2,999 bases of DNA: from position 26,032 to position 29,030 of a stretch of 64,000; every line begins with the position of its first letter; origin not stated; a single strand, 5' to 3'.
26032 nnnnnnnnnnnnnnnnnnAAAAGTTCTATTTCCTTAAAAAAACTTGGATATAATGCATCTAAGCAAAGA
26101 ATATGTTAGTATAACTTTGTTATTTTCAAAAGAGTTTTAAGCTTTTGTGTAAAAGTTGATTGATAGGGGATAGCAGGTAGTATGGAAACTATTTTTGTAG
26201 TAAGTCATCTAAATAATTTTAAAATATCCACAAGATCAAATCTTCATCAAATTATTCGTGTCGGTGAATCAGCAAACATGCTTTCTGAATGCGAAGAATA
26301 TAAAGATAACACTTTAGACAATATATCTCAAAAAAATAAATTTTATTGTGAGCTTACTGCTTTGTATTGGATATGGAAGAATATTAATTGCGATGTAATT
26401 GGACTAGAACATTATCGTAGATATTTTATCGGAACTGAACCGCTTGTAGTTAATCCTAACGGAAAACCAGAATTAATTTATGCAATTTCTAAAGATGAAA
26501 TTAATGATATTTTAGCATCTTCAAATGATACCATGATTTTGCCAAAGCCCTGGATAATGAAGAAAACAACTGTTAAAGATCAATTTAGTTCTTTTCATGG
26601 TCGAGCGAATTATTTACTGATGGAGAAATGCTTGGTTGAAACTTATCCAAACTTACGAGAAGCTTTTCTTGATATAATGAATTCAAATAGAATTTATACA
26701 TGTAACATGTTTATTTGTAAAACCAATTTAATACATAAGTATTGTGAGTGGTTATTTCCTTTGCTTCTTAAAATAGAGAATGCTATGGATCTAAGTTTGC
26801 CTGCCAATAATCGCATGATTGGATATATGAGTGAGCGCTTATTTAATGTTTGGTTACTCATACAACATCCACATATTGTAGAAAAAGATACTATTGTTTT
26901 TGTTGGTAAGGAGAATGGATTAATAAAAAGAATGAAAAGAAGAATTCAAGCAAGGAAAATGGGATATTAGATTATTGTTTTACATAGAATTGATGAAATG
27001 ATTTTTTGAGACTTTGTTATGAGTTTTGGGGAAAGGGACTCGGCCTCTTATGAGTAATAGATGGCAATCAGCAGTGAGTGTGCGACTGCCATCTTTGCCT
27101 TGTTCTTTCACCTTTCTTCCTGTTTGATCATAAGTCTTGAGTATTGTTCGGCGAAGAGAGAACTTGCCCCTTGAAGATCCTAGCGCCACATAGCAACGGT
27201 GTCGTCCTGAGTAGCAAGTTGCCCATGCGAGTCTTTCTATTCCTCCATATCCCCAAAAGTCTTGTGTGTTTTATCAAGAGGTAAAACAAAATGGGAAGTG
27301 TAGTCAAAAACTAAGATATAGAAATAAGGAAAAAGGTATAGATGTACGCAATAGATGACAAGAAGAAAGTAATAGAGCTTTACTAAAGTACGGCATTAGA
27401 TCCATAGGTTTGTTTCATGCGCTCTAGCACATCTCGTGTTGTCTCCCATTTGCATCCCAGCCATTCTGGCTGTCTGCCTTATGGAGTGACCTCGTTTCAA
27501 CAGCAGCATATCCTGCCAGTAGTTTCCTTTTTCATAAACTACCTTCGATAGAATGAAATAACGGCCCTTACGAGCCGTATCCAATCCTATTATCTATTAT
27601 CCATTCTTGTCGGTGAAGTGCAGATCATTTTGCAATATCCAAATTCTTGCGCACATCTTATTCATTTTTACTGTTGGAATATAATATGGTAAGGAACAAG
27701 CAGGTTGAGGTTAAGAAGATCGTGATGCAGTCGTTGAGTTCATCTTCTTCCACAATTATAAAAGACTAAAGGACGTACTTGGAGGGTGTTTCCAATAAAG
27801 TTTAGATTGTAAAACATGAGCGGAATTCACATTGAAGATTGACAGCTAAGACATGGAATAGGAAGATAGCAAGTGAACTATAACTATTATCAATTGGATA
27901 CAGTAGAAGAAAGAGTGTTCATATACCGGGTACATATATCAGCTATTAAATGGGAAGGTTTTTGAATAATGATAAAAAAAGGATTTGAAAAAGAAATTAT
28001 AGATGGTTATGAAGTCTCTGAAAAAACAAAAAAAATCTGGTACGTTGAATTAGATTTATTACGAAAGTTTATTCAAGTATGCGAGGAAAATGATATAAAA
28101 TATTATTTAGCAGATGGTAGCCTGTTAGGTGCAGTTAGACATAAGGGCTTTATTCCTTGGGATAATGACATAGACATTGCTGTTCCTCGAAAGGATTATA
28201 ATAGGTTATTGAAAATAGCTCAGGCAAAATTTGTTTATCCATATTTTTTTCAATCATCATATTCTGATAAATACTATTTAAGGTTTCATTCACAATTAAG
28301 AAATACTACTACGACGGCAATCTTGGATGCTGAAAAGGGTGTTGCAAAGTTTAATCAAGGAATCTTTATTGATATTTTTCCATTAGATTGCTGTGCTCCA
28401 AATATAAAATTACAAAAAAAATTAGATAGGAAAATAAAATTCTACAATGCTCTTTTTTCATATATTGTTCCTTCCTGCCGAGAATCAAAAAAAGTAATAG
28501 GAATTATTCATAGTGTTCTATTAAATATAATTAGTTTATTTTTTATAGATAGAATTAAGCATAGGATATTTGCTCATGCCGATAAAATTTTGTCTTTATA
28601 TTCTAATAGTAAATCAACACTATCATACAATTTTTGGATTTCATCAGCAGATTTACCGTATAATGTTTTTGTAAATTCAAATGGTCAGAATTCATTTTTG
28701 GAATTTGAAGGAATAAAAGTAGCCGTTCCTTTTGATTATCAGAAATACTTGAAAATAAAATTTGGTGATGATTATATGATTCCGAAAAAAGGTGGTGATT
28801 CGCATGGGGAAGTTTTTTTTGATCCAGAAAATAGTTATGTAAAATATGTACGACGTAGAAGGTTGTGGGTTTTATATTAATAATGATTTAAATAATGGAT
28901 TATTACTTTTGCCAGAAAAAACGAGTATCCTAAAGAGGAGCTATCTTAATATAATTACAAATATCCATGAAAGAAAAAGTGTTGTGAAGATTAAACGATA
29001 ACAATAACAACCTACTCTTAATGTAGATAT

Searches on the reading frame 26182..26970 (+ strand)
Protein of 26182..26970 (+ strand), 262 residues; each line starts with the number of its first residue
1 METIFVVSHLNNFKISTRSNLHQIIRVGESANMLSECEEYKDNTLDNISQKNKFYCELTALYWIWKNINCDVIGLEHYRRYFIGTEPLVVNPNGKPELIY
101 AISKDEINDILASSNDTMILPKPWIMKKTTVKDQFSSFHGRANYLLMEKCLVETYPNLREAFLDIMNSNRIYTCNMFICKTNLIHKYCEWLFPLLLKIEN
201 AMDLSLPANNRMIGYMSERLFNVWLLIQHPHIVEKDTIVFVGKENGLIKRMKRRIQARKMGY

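Call 4: search_protein_families(library=pfam, proteins=[window:26182-26970:+], max_evalue=0.001)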
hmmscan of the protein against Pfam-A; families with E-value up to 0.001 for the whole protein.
window:26182-26970:+ (262 aa): 1 family
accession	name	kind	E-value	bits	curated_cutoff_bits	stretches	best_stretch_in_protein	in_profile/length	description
PF14393.11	DUF4422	-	3.3e-59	200.8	25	1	4-226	2-217/220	Domain of unknown function (DUF4422)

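Call 5: search_protein_families(library=ncbifam, proteins=[window:26182-26970:+], max_evalue=0.001)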
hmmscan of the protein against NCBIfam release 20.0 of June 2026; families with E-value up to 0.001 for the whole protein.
window:26182-26970:+ (262 aa): 0 families

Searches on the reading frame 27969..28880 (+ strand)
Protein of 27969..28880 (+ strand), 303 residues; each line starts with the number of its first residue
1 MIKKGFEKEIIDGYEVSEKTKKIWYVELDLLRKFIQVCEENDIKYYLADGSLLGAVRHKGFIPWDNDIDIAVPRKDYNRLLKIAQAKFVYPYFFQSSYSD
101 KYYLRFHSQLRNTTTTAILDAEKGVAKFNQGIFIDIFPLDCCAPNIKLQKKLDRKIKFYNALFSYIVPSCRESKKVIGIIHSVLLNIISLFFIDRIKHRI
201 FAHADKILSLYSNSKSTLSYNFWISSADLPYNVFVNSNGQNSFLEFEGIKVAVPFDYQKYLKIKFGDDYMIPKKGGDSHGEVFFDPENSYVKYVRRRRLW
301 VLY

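Call 4: search_protein_families(library=pfam, proteins=[window:27969-28880:+], max_evalue=0.001)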
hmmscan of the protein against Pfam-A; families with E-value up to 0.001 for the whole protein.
window:27969-28880:+ (303 aa): 1 family
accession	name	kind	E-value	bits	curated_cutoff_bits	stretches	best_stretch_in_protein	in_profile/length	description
PF04991.19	LicD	-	4.9e-39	135.2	22.6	1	38-265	1-226/227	LicD family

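Call 5: search_protein_families(library=ncbifam, proteins=[window:27969-28880:+], max_evalue=0.001)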
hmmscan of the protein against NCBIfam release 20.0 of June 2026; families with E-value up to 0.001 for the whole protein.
window:27969-28880:+ (303 aa): 1 family
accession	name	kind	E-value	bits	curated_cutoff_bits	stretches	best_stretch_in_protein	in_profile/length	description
NF045866.1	GGPL_Ptran_Mf1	equivalog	2.5e-28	99.8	225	1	28-275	6-228/240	diacylglycerol cholinephosphotransferase Mf1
